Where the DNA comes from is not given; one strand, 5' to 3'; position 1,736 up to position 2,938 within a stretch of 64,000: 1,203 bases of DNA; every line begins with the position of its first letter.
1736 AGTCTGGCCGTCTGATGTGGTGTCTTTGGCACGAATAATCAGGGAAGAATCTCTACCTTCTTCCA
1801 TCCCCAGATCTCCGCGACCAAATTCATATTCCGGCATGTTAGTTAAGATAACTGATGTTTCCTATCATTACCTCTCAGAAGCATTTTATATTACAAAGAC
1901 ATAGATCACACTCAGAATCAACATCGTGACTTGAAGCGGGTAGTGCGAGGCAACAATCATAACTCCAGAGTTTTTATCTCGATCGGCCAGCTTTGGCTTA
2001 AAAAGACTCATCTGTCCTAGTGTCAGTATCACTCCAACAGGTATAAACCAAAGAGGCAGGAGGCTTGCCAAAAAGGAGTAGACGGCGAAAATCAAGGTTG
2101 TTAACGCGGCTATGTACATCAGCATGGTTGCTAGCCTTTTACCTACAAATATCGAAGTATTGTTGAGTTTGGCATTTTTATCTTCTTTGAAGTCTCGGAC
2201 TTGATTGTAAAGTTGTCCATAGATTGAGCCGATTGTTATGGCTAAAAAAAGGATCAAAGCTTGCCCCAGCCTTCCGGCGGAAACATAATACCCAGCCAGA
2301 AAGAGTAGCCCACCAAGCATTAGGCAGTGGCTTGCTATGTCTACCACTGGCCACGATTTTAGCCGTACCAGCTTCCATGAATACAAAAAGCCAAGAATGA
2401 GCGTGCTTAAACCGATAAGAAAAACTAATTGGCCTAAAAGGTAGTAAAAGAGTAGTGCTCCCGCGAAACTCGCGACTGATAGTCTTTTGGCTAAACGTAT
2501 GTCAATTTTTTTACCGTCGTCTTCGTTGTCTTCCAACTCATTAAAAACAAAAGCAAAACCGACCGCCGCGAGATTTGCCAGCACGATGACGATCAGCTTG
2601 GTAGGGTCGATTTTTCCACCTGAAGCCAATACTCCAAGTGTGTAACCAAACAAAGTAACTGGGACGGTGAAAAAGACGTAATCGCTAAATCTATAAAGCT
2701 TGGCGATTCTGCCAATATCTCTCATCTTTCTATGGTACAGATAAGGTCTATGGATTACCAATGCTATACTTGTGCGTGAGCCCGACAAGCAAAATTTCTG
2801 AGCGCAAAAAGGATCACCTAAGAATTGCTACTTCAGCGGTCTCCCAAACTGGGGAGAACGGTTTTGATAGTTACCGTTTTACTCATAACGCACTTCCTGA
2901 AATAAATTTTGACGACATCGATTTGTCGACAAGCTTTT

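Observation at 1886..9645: Complete-looking carotenoid and isoprenoid cluster, possibly C50-type, in a small-genome CPR-like bacterium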

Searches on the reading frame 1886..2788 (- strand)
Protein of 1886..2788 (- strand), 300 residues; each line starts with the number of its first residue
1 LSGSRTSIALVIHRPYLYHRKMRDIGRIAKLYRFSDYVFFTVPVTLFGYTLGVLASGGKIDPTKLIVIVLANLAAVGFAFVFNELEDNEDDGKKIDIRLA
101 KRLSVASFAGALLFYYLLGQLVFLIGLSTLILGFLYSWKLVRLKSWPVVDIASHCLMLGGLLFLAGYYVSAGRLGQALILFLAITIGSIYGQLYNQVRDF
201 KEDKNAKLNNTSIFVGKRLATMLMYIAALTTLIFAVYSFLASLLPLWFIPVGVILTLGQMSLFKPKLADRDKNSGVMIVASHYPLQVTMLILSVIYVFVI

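Call 3: search_protein_families(library=pfam, proteins=[window:1886-2788:-], max_evalue=0.01)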
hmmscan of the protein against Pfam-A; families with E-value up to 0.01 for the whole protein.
window:1886-2788:- (300 aa): 1 family
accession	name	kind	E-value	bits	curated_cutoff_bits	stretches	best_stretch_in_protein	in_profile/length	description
PF01040.23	UbiA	-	8.5e-20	71.5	34.2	1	43-265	3-234/250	UbiA prenyltransferase family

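Call 4: search_protein_families(library=ncbifam, proteins=[window:1886-2788:-], max_evalue=0.01)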
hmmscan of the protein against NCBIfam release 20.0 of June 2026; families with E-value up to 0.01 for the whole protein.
window:1886-2788:- (300 aa): 10 families
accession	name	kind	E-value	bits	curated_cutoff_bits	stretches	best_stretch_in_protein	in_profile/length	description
NF004749.0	PRK06080.1-1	equivalog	1.7e-08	34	277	1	121-250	130-259/311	1,4-dihydroxy-2-naphthoate polyprenyltransferase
NF009522.0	PRK12883.1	equivalog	1.1e-06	28.3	353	1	97-246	81-218/279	geranylgeranylglycerol-phosphate geranylgeranyltransferase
NF009516.0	PRK12875.1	equivalog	4.9e-06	25.8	205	1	31-244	23-246/292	prenyltransferase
NF009523.0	PRK12884.1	equivalog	1.2e-05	24.7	269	1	48-262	22-242/279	prenyltransferase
NF009521.0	PRK12882.1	equivalog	2.4e-05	23.7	296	1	94-253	80-236/280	geranylgeranylglycerol-phosphate geranylgeranyltransferase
NF009608.0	PRK13105.1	equivalog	0.00011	21.4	217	1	111-249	103-246/291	prenyltransferase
NF004752.0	PRK06080.1-4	subfamily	0.00086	19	289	1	103-251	98-252/300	1,4-dihydroxy-2-naphthoate polyprenyltransferase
NF004753.0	PRK06080.1-5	equivalog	0.001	18.3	555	1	112-240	115-246/312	1,4-dihydroxy-2-naphthoate polyprenyltransferase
TIGR01474.1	ubiA_proteo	equivalog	0.0035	16.9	275.45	1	95-258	85-244/282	4-hydroxybenzoate octaprenyltransferase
NF009926.0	PRK13387.1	equivalog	0.0035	16.5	316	0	105-248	100-262/317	1,4-dihydroxy-2-naphthoate polyprenyltransferase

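Call 22: find_homologous_proteins(query=window:1886-2725:-, max_evalue=0.001)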
Query window:1886-2725:- (279 aa): 52 proteins with E <= 0.001 among 5531 candidates.
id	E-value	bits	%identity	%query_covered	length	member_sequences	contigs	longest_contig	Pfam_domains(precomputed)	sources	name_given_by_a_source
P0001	1.2e-85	305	53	99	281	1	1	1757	PF01040.24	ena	-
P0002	1.7e-85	305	55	97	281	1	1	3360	PF01040.24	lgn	-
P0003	3.4e-83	297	51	100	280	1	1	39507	PF01040.24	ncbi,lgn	ncbi:hypothetical protein BH10PAT1_BH10PAT1_1180 [soil metagenome]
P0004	2.7e-82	294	52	97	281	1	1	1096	PF01040.24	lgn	-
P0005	6.4e-81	290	52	97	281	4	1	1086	PF01040.24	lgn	-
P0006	2.3e-79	285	56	90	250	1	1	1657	PF01040.24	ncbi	-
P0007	4.1e-74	268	49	99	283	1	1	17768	PF01040.24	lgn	-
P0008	4.7e-74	267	52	89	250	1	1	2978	PF01040.24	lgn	-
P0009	1.1e-46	178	44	81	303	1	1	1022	PF01040.24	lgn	-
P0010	2.4e-46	177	44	81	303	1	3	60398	PF01040.24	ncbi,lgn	-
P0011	1.4e-45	174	42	77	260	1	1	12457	PF01040.24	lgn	-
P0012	4.7e-45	172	39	85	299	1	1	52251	PF01040.24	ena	-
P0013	2.3e-44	170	42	85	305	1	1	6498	PF01040.24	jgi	-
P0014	7.0e-43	165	39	90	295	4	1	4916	PF01040.24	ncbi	-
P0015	5.8e-41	159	40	80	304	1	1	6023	PF01040.24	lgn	-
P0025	2.3e-35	141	39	82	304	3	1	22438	PF01040.24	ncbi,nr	ncbi:MAG TPA: prenyltransferase [Aggregatilineaceae bacterium]|nr:prenyltransferase [Aggregatilineac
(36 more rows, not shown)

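Call 23: find_encoding_contigs(protein=P0003, flank=10000, max_places=2)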
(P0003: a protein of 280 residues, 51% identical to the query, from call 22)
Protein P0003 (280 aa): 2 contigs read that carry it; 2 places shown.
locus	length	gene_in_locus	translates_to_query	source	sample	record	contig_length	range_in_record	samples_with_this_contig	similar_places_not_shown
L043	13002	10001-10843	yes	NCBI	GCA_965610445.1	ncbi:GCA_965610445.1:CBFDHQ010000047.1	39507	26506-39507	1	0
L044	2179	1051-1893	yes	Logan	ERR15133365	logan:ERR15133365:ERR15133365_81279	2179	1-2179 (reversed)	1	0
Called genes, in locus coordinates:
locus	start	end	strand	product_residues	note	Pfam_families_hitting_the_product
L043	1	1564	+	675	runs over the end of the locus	-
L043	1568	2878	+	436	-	PF13229:Beta_helix (weak), PF05048:NosD (weak), PF13229:Beta_helix (weak)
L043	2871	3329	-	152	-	-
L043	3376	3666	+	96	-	PF02416:TatA_B_E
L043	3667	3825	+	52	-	PF02416:TatA_B_E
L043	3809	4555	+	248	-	PF00902:TatC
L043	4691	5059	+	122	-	PF13367:PrsW-protease (weak)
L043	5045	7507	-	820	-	PF08239:SH3_3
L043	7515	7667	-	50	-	PF02416:TatA_B_E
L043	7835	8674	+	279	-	-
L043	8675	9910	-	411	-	PF01255:Prenyltransf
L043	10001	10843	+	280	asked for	PF01040:UbiA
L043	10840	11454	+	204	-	PF00702:Hydrolase, PF06888:Put_Phosphatase (faint), PF12710:HAD (weak), PF13419:HAD_2, PF13242:Hydrolase_like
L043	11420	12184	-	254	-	-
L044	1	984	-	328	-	?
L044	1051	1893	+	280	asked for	PF01040:UbiA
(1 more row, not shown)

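Call 24: find_encoding_contigs(protein=P0007, flank=10000, max_places=2)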
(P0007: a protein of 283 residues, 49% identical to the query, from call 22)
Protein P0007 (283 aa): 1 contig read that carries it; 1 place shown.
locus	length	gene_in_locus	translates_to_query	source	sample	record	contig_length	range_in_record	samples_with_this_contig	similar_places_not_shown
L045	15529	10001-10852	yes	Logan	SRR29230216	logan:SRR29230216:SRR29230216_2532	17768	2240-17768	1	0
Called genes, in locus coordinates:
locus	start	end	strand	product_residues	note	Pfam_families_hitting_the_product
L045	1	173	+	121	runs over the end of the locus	-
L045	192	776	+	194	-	-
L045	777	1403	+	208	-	-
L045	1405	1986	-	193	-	-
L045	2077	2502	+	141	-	PF03946:Ribosomal_L11_N, PF00298:Ribosomal_L11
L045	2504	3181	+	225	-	PF00687:Ribosomal_L1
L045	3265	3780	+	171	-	PF00466:Ribosomal_L10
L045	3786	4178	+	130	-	PF16320:Ribosomal_L12_N, PF00542:Ribosomal_L12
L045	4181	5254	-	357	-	PF12060:DUF3541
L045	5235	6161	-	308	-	PF01071:GARS_A (weak), PF02655:ATP-grasp_3 (faint), PF08443:RimK, PF02955:GSH-S_ATP (faint), PF07478:Dala_Dala_lig_C (faint)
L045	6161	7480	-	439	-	PF14397:ATPgrasp_ST, PF02655:ATP-grasp_3 (faint), PF05618:RimB-like (faint), PF08443:RimK (weak)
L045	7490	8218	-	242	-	PF14402:7TM_transglut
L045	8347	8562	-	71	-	PF12728:HTH_17, PF13411:MerR_1, PF00376:MerR (weak)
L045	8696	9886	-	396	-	PF01255:Prenyltransf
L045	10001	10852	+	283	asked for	PF01040:UbiA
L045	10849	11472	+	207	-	PF00702:Hydrolase, PF06941:NT5C (weak), PF13419:HAD_2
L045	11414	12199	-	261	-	PF03808:Glyco_tran_WecG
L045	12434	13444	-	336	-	PF00022:Actin (faint), PF06723:MreB_Mbl, PF00012:HSP70, PF14450:FtsA (weak)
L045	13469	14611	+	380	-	PF08308:PEGA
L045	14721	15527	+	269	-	?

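Call 25: find_encoding_contigs(protein=P0010, flank=10000, max_places=2)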
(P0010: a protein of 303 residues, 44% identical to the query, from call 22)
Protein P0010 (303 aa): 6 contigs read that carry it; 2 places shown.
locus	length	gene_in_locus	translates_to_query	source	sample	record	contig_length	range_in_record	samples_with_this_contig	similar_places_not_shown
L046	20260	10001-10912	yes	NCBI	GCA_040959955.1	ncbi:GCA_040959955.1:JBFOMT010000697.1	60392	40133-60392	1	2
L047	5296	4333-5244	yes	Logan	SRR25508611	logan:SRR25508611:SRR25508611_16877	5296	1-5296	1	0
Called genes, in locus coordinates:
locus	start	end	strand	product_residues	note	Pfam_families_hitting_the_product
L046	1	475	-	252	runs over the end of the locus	PF00149:Metallophos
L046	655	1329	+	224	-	PF01135:PCMT, PF00398:RrnaAD, PF01189:Methyltr_RsmB-F (weak), PF13649:Methyltransf_25, PF13847:Methyltransf_31, PF08241:Methyltransf_11 (weak)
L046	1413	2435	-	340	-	PF00389:2-Hacid_dh (weak), PF02826:2-Hacid_dh_C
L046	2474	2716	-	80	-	PF00067:p450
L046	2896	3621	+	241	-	PF04140:ICMT, PF04191:PEMT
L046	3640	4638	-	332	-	PF24684:Vgb_lyase, PF21959:DUF6923 (faint), PF08450:SGL, PF24684:Vgb_lyase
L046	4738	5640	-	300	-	PF00296:Bac_luciferase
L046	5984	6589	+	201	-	PF00355:Rieske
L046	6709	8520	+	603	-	PF00033:Cytochrome_B, PF13631:Cytochrom_B_N_2, PF00032:Cytochrom_B_C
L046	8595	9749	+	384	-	PF00034:Cytochrom_C (weak), PF13442:Cytochrome_CBB3 (faint), PF18595:Nuf2_DHR10-like (weak)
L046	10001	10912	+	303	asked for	PF01040:UbiA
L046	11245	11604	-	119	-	-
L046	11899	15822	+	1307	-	PF04563:RNA_pol_Rpb2_1, PF04561:RNA_pol_Rpb2_2, PF04565:RNA_pol_Rpb2_3, PF10385:RNA_pol_Rpb2_45, PF00562:RNA_pol_Rpb2_6, PF04560:RNA_pol_Rpb2_7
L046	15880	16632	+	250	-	PF03141:Methyltransf_29 (weak), PF13489:Methyltransf_23, PF01209:Ubie_methyltran, PF08003:Methyltransf_9 (faint), PF13847:Methyltransf_31, PF08241:Methyltransf_11, PF08242:Methyltransf_12, PF13649:Methyltransf_25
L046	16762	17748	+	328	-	PF03706:LPG_synthase_TM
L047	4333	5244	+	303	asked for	PF01040:UbiA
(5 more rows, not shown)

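Call 29: search_solved_structures(query=window:1886-2725:-, max_evalue=1)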
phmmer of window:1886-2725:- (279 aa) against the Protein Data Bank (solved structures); distinct sequences matched with E-value up to 1: 2.
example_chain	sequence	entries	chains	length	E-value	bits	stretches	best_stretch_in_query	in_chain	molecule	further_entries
4tq3_A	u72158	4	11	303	2.7e-09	40.3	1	74-223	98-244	Prenyltransferase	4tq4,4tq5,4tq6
3e0e_A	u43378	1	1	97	0.99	12.2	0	151-184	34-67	Replication protein A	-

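Call 38: search_dna_similar(query=window:1886-2725:-, collection=plasmids, mode=protein, max_evalue=0.001, max_rows=40)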
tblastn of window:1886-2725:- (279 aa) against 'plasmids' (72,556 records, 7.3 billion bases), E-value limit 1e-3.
No match.

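Call 40: search_protein_families(library=ncbifam, proteins=[P0003, P0007, P0010, P0025], max_evalue=0.0001)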
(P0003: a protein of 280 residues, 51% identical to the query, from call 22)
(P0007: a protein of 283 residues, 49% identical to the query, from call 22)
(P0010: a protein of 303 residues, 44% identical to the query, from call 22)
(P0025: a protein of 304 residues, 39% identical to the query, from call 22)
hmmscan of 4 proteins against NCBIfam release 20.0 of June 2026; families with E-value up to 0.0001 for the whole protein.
P0003 (280 aa): 9 families
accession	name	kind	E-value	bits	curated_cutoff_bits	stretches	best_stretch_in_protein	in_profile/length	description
NF009523.0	PRK12884.1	equivalog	3.1e-14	52.8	269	1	7-273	7-272/279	prenyltransferase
NF004749.0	PRK06080.1-1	equivalog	1.3e-10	40.9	277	1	74-230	104-260/311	1,4-dihydroxy-2-naphthoate polyprenyltransferase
NF009516.0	PRK12875.1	equivalog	2.8e-08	33.2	205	1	8-233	21-252/292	prenyltransferase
NF004753.0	PRK06080.1-5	equivalog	3.1e-07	29.9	555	1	73-242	100-262/312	1,4-dihydroxy-2-naphthoate polyprenyltransferase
NF009608.0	PRK13105.1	equivalog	4.3e-06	26.1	217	1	79-243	95-253/291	prenyltransferase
NF009521.0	PRK12882.1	equivalog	4.9e-06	26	296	1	73-241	80-244/280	geranylgeranylglycerol-phosphate geranylgeranyltransferase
NF009522.0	PRK12883.1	equivalog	5.2e-06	26.1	353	1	74-269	79-271/279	geranylgeranylglycerol-phosphate geranylgeranyltransferase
NF009525.0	PRK12887.1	equivalog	5.8e-06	25.8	226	1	8-247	18-277/310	homogentisate phytyltransferase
NF004752.0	PRK06080.1-4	subfamily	6.1e-05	22.8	289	1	78-276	93-295/300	1,4-dihydroxy-2-naphthoate polyprenyltransferase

P0007 (283 aa): 6 families
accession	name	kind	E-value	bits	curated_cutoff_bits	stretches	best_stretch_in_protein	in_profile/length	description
NF004749.0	PRK06080.1-1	equivalog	7.5e-09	35.1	277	1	81-235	107-261/311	1,4-dihydroxy-2-naphthoate polyprenyltransferase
NF009516.0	PRK12875.1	equivalog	6.2e-08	32.1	205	1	11-275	20-286/292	prenyltransferase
TIGR01474.1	ubiA_proteo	equivalog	4.7e-06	26.3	275.45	1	77-274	84-277/282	4-hydroxybenzoate octaprenyltransferase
NF009608.0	PRK13105.1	equivalog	4.8e-06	25.9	217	1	86-275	97-286/291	prenyltransferase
NF004753.0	PRK06080.1-5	equivalog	6.2e-06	25.6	555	1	79-241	102-257/312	1,4-dihydroxy-2-naphthoate polyprenyltransferase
NF009523.0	PRK12884.1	equivalog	6.1e-05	22.3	269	0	56-247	47-245/279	prenyltransferase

P0010 (303 aa): 20 families
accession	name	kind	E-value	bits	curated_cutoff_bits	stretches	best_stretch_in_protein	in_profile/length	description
NF009523.0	PRK12884.1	equivalog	3.4e-14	52.7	269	1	11-269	3-249/279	prenyltransferase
NF009516.0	PRK12875.1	equivalog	5.9e-12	45.3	205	1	61-255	66-254/292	prenyltransferase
NF004749.0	PRK06080.1-1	equivalog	1.5e-11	44.1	277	1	15-251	22-265/311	1,4-dihydroxy-2-naphthoate polyprenyltransferase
TIGR01474.1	ubiA_proteo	equivalog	6.8e-11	42.2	275.45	1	18-291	7-279/282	4-hydroxybenzoate octaprenyltransferase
NF005742.0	PRK07566.1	equivalog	2.9e-10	39.8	313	1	48-291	65-305/315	chlorophyll synthase ChlG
NF004751.0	PRK06080.1-3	equivalog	4.6e-10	39.5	264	1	22-285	20-287/296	1,4-dihydroxy-2-naphthoate polyprenyltransferase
TIGR01475.1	ubiA_other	subfamily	7.9e-09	35.4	180.8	1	23-291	12-278/282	UbiA-like polyprenyltransferase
NF009609.0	PRK13106.1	equivalog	1.4e-08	34.5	349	1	11-261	14-268/301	prenyltransferase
NF009522.0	PRK12883.1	equivalog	2e-08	34.1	353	1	54-290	42-276/279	geranylgeranylglycerol-phosphate geranylgeranyltransferase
NF009058.0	PRK12392.1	subfamily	2.4e-08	33.4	494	1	29-248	30-256/333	bacteriochlorophyll c synthase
TIGR01476.1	chlor_syn_BchG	subfamily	2.7e-08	33.6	212.3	1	51-292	40-278/283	(bacterio)chlorophyll synthase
NF009525.0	PRK12887.1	equivalog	1.3e-07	31.3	226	1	50-262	55-274/310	homogentisate phytyltransferase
NF009521.0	PRK12882.1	equivalog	1.7e-07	30.8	296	1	11-278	4-261/280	geranylgeranylglycerol-phosphate geranylgeranyltransferase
TIGR00751.1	menA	equivalog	4e-07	29.8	102.15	0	177-284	167-275/284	1,4-dihydroxy-2-naphthoate octaprenyltransferase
NF009513.0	PRK12872.1-3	equivalog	4.2e-07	29.8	288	1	43-286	47-286/293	prenyltransferase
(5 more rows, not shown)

P0025 (304 aa): 17 families
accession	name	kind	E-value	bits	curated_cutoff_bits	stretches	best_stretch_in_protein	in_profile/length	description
NF009516.0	PRK12875.1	equivalog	2.9e-17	62.7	205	1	9-257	11-253/292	prenyltransferase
NF009523.0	PRK12884.1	equivalog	9.8e-13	47.9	269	1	14-264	3-241/279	prenyltransferase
TIGR01475.1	ubiA_other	subfamily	3e-12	46.6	180.8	1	26-262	12-243/282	UbiA-like polyprenyltransferase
NF009609.0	PRK13106.1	equivalog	5.6e-12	45.7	349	1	12-249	12-249/301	prenyltransferase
NF004751.0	PRK06080.1-3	equivalog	3.5e-10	39.9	264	1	32-290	27-289/296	1,4-dihydroxy-2-naphthoate polyprenyltransferase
NF009608.0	PRK13105.1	equivalog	8.2e-09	35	217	1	68-299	58-286/291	prenyltransferase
NF004749.0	PRK06080.1-1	equivalog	7.9e-08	31.8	277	1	31-295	35-306/311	1,4-dihydroxy-2-naphthoate polyprenyltransferase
NF010119.0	PRK13595.1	equivalog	9.9e-08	31.8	248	1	47-220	41-212/292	prenyltransferase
TIGR01474.1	ubiA_proteo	equivalog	1.1e-07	31.7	275.45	1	19-256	5-240/282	4-hydroxybenzoate octaprenyltransferase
NF006088.0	PRK08238.1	equivalog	2.1e-07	30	351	1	13-184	193-353/482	UbiA family prenyltransferase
NF009525.0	PRK12887.1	equivalog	8.7e-07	28.6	226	1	27-270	24-279/310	homogentisate phytyltransferase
NF009926.0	PRK13387.1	equivalog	2.5e-06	26.8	316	1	17-176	5-168/317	1,4-dihydroxy-2-naphthoate polyprenyltransferase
NF009513.0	PRK12872.1-3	equivalog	4.4e-06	26.4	288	1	12-262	9-258/293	prenyltransferase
NF005742.0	PRK07566.1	equivalog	2.1e-05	23.8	313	1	51-220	58-233/315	chlorophyll synthase ChlG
TIGR01473.1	cyoE_ctaB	equivalog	4.7e-05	23.3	210.3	0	27-135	10-118/281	heme o synthase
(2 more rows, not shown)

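Call 73: find_related_loci(query=A2, collection=metagenome_contigs, flank=7000)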
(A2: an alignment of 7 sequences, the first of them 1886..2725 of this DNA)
Query A2 (279 aa) in metagenome_contigs; peptide patterns used: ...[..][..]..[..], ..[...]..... (x = any residue, [..] = any of these).
600 stretches matched a pattern (row limit reached: there are more); 1 encode a relative of the query (tblastn E <= 1e-3); 1 distinct loci.
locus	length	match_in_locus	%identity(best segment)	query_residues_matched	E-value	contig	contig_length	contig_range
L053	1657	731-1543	55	9-279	5e-99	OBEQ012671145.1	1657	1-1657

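Call 74: find_encoding_contigs(protein=P0002, flank=5000, max_places=2)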
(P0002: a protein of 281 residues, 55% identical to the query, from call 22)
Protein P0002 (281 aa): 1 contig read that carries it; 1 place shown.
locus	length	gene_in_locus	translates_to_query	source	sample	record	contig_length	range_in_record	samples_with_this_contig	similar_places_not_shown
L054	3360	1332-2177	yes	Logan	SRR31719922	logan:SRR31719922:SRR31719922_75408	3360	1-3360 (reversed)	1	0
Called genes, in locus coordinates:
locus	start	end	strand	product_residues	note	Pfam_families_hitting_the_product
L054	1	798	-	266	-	?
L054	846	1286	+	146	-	PF00293:NUDIX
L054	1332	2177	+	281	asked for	PF01040:UbiA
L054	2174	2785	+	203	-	PF00702:Hydrolase, PF06888:Put_Phosphatase (weak), PF12710:HAD (weak), PF13419:HAD_2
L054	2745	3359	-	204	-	?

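Call 75: find_encoding_contigs(protein=P0008, flank=5000, max_places=2)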
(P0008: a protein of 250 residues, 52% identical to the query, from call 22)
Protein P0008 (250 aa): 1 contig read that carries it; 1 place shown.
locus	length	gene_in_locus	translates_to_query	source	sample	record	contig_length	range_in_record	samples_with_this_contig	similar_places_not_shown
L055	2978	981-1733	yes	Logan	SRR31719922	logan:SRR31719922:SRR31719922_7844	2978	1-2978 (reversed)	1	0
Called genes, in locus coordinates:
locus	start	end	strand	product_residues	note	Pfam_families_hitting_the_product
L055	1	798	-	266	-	?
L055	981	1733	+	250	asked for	PF01040:UbiA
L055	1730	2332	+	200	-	PF00702:Hydrolase, PF06888:Put_Phosphatase (faint), PF12710:HAD, PF13419:HAD_2, PF13242:Hydrolase_like (weak)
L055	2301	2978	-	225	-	?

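Call 84: search_protein_families(library=pfam, proteins=[L054:846-1286:+, L054:2174-2785:+], max_evalue=1)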
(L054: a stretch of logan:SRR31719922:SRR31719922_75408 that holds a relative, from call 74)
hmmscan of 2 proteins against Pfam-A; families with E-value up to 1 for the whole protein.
L054:846-1286:+ (146 aa): 2 families
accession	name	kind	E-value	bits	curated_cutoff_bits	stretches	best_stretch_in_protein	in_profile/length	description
PF00293.34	NUDIX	-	3.6e-23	82.5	21.1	1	8-121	8-131/134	NUDIX domain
PF14815.12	NUDIX_4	-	7.8e-06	26.1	35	1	10-111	6-100/113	NUDIX domain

L054:2174-2785:+ (203 aa): 6 families
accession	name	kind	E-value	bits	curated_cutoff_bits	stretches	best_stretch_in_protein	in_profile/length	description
PF13419.12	HAD_2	-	2.7e-28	99.7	23.8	1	3-172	1-178/178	Haloacid dehalogenase-like hydrolase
PF00702.32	Hydrolase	-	6e-10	40.3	26.4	1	3-165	4-190/191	haloacid dehalogenase-like hydrolase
PF06888.18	Put_Phosphatase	-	5.4e-07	29.7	27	1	3-136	3-133/234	Putative Phosphatase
PF12710.13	HAD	-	5.9e-07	30.5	27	1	4-162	2-188/189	haloacid dehalogenase-like hydrolase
PF13242.12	Hydrolase_like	-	3.9e-05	23.9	22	1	136-184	11-60/75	HAD-hyrolase-like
PF14926.11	CFAP300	-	0.094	12.4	27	1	85-165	62-138/246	Cilia- and flagella-associated protein 300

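Call 89: search_solved_structures(query=A3, max_evalue=1)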
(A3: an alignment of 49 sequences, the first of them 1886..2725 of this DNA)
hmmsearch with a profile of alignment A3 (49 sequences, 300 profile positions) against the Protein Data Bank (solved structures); distinct sequences matched with E-value up to 1: 5.
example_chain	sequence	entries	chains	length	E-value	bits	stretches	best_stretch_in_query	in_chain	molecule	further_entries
4tq3_A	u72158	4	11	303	7.4e-21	78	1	12-271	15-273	Prenyltransferase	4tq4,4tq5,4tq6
6m31_A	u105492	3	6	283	2.1e-08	37.1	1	9-297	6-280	Digeranylgeranylglyceryl phosphate synthase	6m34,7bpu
4od4_A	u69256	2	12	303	4.6e-06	29.4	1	12-261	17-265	4-hydroxybenzoate octaprenyltransferase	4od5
8j8j_D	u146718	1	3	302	0.0014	21.2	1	9-136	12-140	Decaprenyl-phosphate phosphoribosyltransferase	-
8djk_B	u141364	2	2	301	0.022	17.4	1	34-255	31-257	UbiA prenyltransferase domain-containing protein 1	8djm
